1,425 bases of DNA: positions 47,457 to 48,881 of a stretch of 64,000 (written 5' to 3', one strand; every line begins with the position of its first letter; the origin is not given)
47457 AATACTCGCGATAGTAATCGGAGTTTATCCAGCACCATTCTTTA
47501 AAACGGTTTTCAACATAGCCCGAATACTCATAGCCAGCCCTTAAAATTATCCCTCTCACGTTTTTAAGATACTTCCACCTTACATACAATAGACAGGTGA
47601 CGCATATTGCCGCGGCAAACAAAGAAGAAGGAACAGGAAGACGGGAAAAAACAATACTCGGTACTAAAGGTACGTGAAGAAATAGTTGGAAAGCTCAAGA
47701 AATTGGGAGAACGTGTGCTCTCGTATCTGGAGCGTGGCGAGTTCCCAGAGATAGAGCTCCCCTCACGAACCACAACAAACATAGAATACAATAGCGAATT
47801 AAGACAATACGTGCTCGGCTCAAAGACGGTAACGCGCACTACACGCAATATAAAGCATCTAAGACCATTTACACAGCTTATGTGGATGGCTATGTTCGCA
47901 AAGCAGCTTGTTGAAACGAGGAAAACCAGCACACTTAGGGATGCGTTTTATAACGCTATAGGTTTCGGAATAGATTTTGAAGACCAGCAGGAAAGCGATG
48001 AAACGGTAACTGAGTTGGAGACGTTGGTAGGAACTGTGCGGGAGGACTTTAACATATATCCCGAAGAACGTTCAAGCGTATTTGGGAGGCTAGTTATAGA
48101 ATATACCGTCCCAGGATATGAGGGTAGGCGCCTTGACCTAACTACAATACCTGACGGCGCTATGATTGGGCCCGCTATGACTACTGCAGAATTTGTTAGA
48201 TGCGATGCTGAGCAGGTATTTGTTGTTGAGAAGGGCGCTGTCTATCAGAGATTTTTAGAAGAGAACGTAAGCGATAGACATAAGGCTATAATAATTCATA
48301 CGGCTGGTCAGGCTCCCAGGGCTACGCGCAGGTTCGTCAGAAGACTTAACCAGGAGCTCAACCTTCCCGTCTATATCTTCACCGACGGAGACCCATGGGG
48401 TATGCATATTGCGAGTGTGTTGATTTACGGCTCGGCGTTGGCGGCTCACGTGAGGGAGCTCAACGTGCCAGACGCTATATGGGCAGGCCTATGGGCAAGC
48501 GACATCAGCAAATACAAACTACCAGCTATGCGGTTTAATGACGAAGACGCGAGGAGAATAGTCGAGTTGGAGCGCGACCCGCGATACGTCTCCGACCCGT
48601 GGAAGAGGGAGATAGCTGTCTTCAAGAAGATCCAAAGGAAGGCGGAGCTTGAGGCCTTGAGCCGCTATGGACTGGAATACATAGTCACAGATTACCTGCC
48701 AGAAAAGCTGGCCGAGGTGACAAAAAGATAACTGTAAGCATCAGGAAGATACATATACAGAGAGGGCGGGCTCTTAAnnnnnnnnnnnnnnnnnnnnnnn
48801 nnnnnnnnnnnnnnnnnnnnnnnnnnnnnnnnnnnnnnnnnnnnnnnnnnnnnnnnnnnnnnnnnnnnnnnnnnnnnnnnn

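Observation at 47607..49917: top6A without top6B, co-oriented with a Mre11-like ICC phosphoesterase and a SWIM zinc-finger protein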

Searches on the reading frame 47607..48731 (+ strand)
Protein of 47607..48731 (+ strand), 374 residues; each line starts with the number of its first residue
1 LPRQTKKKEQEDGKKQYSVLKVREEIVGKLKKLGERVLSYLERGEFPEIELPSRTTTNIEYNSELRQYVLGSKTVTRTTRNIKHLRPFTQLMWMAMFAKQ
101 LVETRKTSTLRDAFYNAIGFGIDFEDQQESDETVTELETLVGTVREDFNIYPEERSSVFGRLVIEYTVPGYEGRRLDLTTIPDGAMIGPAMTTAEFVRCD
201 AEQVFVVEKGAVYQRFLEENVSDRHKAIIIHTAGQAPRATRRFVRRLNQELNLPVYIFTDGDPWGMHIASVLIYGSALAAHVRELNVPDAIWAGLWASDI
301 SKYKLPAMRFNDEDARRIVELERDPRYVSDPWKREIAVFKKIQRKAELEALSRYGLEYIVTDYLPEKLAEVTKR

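Call 3: search_protein_families(library=pfam, proteins=[window:47607-48731:+], max_evalue=0.01)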
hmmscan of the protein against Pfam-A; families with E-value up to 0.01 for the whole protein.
window:47607-48731:+ (374 aa): 4 families
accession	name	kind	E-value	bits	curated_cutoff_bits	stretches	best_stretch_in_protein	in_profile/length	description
PF21180.3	TOP6A-Spo11_Toprim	-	3.7e-51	173.9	24.1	1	204-368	2-170/170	Topoisomerase 6 subunit A/Spo11, Toprim domain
PF04406.19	TP6A_N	-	1.1e-13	51.2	26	1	87-150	2-62/62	Type IIB DNA topoisomerase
PF23947.1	DUF7281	-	6.9e-05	22.9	27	1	179-277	20-119/183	Domain of unknown function (DUF7281)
PF09664.16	DUF2399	-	0.00087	19.5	23.4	1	201-273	19-88/152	Protein of unknown function C-terminus (DUF2399)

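Call 4: search_protein_families(library=ncbifam, proteins=[window:47607-48731:+], max_evalue=0.01)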
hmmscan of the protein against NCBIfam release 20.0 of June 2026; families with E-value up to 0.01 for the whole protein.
window:47607-48731:+ (374 aa): 6 families
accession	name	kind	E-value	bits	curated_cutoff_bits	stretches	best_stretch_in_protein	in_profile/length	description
NF003335.0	PRK04342.1-4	equivalog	3.8e-104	348.5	424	1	17-371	9-370/373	DNA topoisomerase VI subunit A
NF003334.0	PRK04342.1-3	equivalog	1.1e-97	327.2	658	1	22-372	4-352/354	DNA topoisomerase IV subunit A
NF003333.0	PRK04342.1-2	equivalog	1.9e-77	260.6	465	1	23-370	8-362/367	DNA topoisomerase IV subunit A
NF003332.0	PRK04342.1-1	equivalog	2.3e-76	257.1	538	1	25-371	10-360/363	DNA topoisomerase IV subunit A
NF003336.0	PRK04342.1-5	equivalog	4.7e-64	216.6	531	1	20-369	10-380/386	DNA topoisomerase IV subunit A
NF003337.0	PRK04342.1-6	equivalog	7.7e-57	193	675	1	22-370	11-364/370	DNA topoisomerase IV subunit A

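Call 8: find_encoding_contigs(protein=window:47607-48731:+, flank=10000, max_places=6)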
Protein window:47607-48731:+ (374 aa): no gene with exactly this product is on record in the collection.

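Call 9: find_homologous_proteins(query=window:47607-48731:+, max_evalue=1e-10)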
Query window:47607-48731:+ (374 aa): 2479 proteins with E <= 1e-10 among 8000 candidates; the best 120 are listed.
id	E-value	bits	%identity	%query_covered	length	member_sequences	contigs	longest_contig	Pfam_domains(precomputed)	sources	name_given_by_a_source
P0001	3.2e-246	834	99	100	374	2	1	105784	PF21180.4,PF04406.20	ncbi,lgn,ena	-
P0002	1.5e-213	726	84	100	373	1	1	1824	PF21180.4,PF04406.20,PF23947.2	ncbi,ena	-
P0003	3.3e-213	725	88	95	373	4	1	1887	PF21180.4,PF04406.20,PF23947.2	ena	-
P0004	1.2e-205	700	80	100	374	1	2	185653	PF21180.4,PF04406.20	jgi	-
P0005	1.2e-203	694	83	96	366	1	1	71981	PF21180.4,PF04406.20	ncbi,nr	ncbi:Type 2 DNA topoisomerase 6 subunit A [archaeon HR01]|nr:Type 2 DNA topoisomerase 6 subunit A [a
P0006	5.2e-201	685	81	96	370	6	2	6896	PF21180.4,PF04406.20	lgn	-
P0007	8.6e-199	678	79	98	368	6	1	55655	PF21180.4,PF04406.20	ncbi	-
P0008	1.2e-194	664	80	94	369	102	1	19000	PF21180.4,PF04406.20,PF23947.2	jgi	jgi:DNA topoisomerase-6 subunit A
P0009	5.9e-191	652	76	97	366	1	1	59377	PF21180.4,PF04406.20,PF23947.2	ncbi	-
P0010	1.5e-190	651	80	93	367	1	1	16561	PF21180.4,PF04406.20,PF23947.2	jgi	-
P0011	6.3e-189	645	76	95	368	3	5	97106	PF21180.4,PF04406.20,PF23947.2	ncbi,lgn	ncbi:MAG: DNA topoisomerase IV subunit A [Candidatus Caldarchaeum sp.]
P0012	8.2e-189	645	75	97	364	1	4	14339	PF21180.4,PF04406.20,PF23947.2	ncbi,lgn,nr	ncbi:MAG: DNA topoisomerase IV subunit A [Candidatus Caldarchaeum sp.]|nr:DNA topoisomerase IV subun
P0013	1.6e-188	644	77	94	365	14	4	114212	PF21180.4,PF04406.20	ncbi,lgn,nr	ncbi:MAG: DNA topoisomerase IV subunit A [Candidatus Caldarchaeum sp.]|nr:DNA topoisomerase IV subun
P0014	1.2e-187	641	77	94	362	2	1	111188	PF21180.4,PF04406.20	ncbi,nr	ncbi:MAG: DNA topoisomerase IV subunit A [Candidatus Caldarchaeum sp.]|nr:DNA topoisomerase IV subun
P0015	2.7e-187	640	76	94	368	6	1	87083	PF21180.4,PF04406.20,PF23947.2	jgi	-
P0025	3.9e-160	551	62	99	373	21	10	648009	PF21180.4,PF04406.20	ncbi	ncbi:MAG: DNA topoisomerase IV subunit A [Nitrososphaerota archaeon]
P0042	2.6e-153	528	64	91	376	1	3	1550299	PF09664.17,PF21180.4,PF04406.20,PF23947.2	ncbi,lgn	-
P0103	2.4e-142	492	57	97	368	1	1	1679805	PF21180.4,PF04406.20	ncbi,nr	ncbi:MAG: DNA topoisomerase IV subunit A [Candidatus Bathyarchaeota archaeon]|nr:DNA topoisomerase I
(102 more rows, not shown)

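Call 10: find_encoding_contigs(protein=P0001, flank=10000, max_places=2)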
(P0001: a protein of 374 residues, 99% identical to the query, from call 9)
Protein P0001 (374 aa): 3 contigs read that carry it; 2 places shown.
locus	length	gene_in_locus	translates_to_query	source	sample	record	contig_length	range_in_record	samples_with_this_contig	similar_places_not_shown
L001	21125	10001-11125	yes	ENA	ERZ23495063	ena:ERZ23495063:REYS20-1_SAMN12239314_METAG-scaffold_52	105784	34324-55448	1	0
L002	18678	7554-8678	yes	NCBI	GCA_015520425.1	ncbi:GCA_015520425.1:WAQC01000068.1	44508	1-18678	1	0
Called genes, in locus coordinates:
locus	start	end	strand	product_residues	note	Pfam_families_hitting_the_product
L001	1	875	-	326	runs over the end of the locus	-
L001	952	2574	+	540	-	PF00152:tRNA-synt_2 (faint), PF01409:tRNA-synt_2d, PF17759:tRNA_synthFbeta (weak)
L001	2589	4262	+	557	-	PF03484:B5 (weak), PF18262:PhetRS_B1 (faint), PF03484:B5, PF01409:tRNA-synt_2d (weak), PF17759:tRNA_synthFbeta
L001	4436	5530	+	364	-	PF00579:tRNA-synt_1b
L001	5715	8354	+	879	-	PF03477:ATP-cone, PF00317:Ribonuc_red_lgN, PF02867:Ribonuc_red_lgC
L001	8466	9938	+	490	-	PF00361:Proton_antipo_M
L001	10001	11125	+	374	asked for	PF04406:TP6A_N, PF21180:TOP6A-Spo11_Toprim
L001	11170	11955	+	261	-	PF00149:Metallophos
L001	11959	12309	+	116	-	-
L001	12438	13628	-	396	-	PF14257:DUF4349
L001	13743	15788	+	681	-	PF03190:Thioredox_DsbH, PF13098:Thioredoxin_2 (weak), PF13899:Thioredoxin_7, PF03663:Glyco_hydro_76 (weak)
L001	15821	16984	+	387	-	PF07690:MFS_1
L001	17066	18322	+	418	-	PF04055:Radical_SAM, PF13353:Fer4_12 (weak)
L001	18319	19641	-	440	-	PF01336:tRNA_anti-codon, PF00152:tRNA-synt_2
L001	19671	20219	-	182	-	-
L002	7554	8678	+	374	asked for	PF04406:TP6A_N, PF21180:TOP6A-Spo11_Toprim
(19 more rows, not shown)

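Call 11: find_encoding_contigs(protein=P0013, flank=10000, max_places=2)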
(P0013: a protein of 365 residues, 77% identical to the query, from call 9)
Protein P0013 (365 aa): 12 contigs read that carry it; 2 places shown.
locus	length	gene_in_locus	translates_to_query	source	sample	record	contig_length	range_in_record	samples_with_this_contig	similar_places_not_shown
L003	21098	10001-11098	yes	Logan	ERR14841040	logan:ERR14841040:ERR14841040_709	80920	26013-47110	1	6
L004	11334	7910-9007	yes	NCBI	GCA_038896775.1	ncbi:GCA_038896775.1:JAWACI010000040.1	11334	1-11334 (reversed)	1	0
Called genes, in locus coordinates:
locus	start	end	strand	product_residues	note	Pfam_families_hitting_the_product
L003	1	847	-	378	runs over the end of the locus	PF00364:Biotin_lipoyl, PF25917:BSH_RND (weak), PF25984:BSH_YknX (faint), PF02817:E3_binding, PF00198:2-oxoacid_dh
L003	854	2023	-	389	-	PF07690:MFS_1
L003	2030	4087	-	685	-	PF03190:Thioredox_DsbH, PF13098:Thioredoxin_2, PF13899:Thioredoxin_7, PF07470:Glyco_hydro_88 (faint), PF03663:Glyco_hydro_76 (faint), PF01532:Glyco_hydro_47 (faint)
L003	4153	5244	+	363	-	PF00579:tRNA-synt_1b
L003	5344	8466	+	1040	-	PF08471:Ribonuc_red_2_N, PF02867:Ribonuc_red_lgC, PF12637:TSCPD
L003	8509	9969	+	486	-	PF00361:Proton_antipo_M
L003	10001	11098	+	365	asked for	PF04406:TP6A_N, PF21180:TOP6A-Spo11_Toprim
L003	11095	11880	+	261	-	PF00149:Metallophos (faint)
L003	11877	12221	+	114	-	-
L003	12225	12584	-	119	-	PF12973:Cupin_7 (weak), PF00190:Cupin_1 (weak), PF07883:Cupin_2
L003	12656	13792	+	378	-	PF00702:Hydrolase (faint), PF13419:HAD_2 (faint)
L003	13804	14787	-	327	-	PF00288:GHMP_kinases_N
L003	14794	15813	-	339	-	PF00180:Iso_dh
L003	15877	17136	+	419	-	PF13353:Fer4_12 (weak), PF04055:Radical_SAM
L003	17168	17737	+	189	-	-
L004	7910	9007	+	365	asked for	PF04406:TP6A_N, PF21180:TOP6A-Spo11_Toprim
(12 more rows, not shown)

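Call 12: find_encoding_contigs(protein=P0025, flank=10000, max_places=2)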
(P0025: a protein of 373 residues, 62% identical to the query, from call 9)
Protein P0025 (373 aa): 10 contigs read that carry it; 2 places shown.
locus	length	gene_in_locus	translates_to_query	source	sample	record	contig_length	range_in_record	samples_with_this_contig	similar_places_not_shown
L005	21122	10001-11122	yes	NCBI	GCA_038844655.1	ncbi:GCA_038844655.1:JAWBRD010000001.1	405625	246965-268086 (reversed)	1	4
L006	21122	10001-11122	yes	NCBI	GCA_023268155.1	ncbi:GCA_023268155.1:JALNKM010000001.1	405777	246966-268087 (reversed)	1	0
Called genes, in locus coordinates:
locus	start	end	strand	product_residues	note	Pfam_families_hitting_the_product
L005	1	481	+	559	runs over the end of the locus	PF03484:B5, PF17759:tRNA_synthFbeta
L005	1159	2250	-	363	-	PF00579:tRNA-synt_1b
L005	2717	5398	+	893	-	PF03477:ATP-cone, PF00317:Ribonuc_red_lgN, PF02867:Ribonuc_red_lgC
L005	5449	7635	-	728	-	PF03104:DNA_pol_B_exo1, PF00136:DNA_pol_B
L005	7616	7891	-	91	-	PF26485:DUF8156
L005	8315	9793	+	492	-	PF00361:Proton_antipo_M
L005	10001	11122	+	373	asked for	PF04406:TP6A_N, PF21180:TOP6A-Spo11_Toprim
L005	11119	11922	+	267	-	PF00149:Metallophos, PF12850:Metallophos_2 (weak)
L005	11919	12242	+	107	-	-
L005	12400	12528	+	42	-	-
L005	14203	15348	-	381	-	PF22020:RlmL_1st, PF02926:THUMP, PF01170:UPF0020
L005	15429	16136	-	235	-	PF07505:DUF5131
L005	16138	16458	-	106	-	PF00420:Oxidored_q2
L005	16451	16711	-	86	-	-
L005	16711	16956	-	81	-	PF00499:Oxidored_q3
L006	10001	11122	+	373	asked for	PF04406:TP6A_N, PF21180:TOP6A-Spo11_Toprim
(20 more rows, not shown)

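Call 14: find_encoding_contigs(protein=P0103, flank=10000, max_places=1)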
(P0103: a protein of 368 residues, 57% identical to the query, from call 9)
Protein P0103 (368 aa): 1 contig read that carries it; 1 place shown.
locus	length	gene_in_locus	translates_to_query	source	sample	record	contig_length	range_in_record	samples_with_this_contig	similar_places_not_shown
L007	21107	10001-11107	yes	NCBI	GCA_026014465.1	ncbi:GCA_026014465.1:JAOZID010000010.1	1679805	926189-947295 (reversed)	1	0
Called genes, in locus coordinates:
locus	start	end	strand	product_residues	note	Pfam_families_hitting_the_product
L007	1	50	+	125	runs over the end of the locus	PF02579:Nitro_FeMo-Co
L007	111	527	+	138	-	PF02566:OsmC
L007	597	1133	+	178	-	PF00258:Flavodoxin_1, PF12641:Flavodoxin_3 (weak), PF12724:Flavodoxin_5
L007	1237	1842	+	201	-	PF00156:Pribosyltran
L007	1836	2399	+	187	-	PF08617:CGI-121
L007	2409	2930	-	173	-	PF02926:THUMP (weak)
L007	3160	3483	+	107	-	-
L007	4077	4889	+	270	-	PF00227:Proteasome (faint)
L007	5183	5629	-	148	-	-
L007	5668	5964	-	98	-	PF01909:NTP_transf_2, PF18765:Polbeta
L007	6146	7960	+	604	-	PF04068:Fer4_RLI, PF12837:Fer4_6 (faint), PF13237:Fer4_10 (faint), PF25160:LdpA_Fe-S-bd (faint), PF00037:Fer4 (weak), PF00005:ABC_tran, PF02463:SMC_N (faint), PF00005:ABC_tran, +2 more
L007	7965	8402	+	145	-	PF00383:dCMP_cyt_deam_1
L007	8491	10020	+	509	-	PF02518:HATPase_c (weak), PF13589:HATPase_c_3, PF09239:Topo-VIb_trans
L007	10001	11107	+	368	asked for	PF04406:TP6A_N, PF21180:TOP6A-Spo11_Toprim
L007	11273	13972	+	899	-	PF13360:PQQ_2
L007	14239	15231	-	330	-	PF13404:HTH_AsnC-type, PF13412:HTH_24, PF13404:HTH_AsnC-type, PF13412:HTH_24 (weak)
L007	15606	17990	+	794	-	PF00630:Filamin (faint), PF13360:PQQ_2 (faint)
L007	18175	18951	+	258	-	PF01978:TrmB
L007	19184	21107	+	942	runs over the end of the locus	PF13360:PQQ_2 (faint)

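Call 15: find_encoding_contigs(protein=P0042, flank=10000, max_places=1)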
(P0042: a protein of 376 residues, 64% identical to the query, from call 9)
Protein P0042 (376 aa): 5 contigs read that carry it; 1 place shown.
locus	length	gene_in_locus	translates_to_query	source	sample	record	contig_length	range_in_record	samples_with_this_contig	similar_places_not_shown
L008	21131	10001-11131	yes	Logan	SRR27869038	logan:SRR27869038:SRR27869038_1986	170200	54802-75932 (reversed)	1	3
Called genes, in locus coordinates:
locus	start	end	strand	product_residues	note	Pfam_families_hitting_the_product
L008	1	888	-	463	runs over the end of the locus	PF00528:BPD_transp_1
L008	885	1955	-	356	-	PF00528:BPD_transp_1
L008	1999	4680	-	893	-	PF00496:SBP_bac_5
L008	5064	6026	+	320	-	PF00005:ABC_tran, PF13401:AAA_22 (faint), PF13304:AAA_21, PF08352:oligo_HPY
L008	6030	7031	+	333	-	PF00005:ABC_tran, PF08352:oligo_HPY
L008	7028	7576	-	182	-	PF04238:DUF420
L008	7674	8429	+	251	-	PF00106:adh_short, PF01370:Epimerase (faint), PF08659:KR, PF13561:adh_short_C2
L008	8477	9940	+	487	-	PF00361:Proton_antipo_M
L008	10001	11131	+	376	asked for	PF09664:DUF2399 (faint), PF04406:TP6A_N, PF23947:DUF7281 (weak), PF21180:TOP6A-Spo11_Toprim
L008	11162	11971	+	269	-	PF00149:Metallophos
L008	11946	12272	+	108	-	-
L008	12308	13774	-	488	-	PF00232:Glyco_hydro_1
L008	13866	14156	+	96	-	-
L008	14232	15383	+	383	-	PF13191:AAA_16, PF13401:AAA_22, PF22703:Cdc6_lid, PF09079:WHD_Cdc6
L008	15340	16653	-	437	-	PF03215:Rad17 (weak), PF05496:RuvB_N (weak), PF05673:DUF815 (faint), PF13401:AAA_22 (faint), PF00004:AAA, PF07728:AAA_5 (weak)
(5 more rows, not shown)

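Call 40: find_homologous_proteins(query=L007:8491-10017:+, max_evalue=1e-10)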
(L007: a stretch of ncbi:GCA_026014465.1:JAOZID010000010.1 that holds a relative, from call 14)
Query L007:8491-10017:+ (509 aa): 4506 proteins with E <= 1e-10 among 8000 candidates; the best 120 are listed.
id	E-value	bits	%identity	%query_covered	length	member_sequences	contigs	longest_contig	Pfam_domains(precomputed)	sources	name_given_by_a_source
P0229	0.0e+0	1163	100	100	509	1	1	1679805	PF09239.18,PF02518.32,PF13589.13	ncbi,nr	ncbi:MAG: DNA topoisomerase VI subunit B [Candidatus Bathyarchaeota archaeon]|nr:DNA topoisomerase V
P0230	0.0e+0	1009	86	100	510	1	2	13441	PF09239.18,PF02518.32,PF13589.13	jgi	jgi:DNA topoisomerase-6 subunit B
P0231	3.7e-298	1007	86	99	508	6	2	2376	PF09239.18,PF02518.32,PF13589.13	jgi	jgi:DNA topoisomerase-6 subunit B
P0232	6.8e-297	1003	86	99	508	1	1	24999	PF09239.18,PF02518.32,PF13589.13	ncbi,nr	ncbi:MAG: DNA topoisomerase VI subunit B [Candidatus Bathyarchaeota archaeon]|nr:DNA topoisomerase V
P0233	4.3e-296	1001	84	100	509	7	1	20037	PF09239.18,PF02518.32,PF13589.13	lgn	-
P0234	1.0e-295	999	85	100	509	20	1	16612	PF09239.18,PF02518.32,PF13589.13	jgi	-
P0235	1.2e-295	999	85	100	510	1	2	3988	PF09239.18,PF02518.32,PF13589.13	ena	-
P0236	1.7e-295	999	85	100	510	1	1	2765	PF09239.18,PF02518.32,PF13589.13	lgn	-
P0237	2.8e-295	998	85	100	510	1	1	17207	PF09239.18,PF02518.32,PF13589.13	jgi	jgi:DNA topoisomerase-6 subunit B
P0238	5.5e-295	997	84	100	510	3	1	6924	PF09239.18,PF02518.32,PF13589.13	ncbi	-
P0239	1.1e-294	996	85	100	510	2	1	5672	PF09239.18,PF02518.32,PF13589.13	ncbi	-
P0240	1.8e-294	995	84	100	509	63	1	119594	PF09239.18,PF02518.32,PF13589.13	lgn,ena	-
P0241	2.2e-294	995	84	100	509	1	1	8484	PF09239.18,PF02518.32,PF13589.13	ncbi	-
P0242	3.1e-294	995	85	100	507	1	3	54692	PF09239.18,PF02518.32,PF13589.13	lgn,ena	-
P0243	3.8e-294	994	85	99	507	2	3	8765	PF09239.18,PF02518.32,PF13589.13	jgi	-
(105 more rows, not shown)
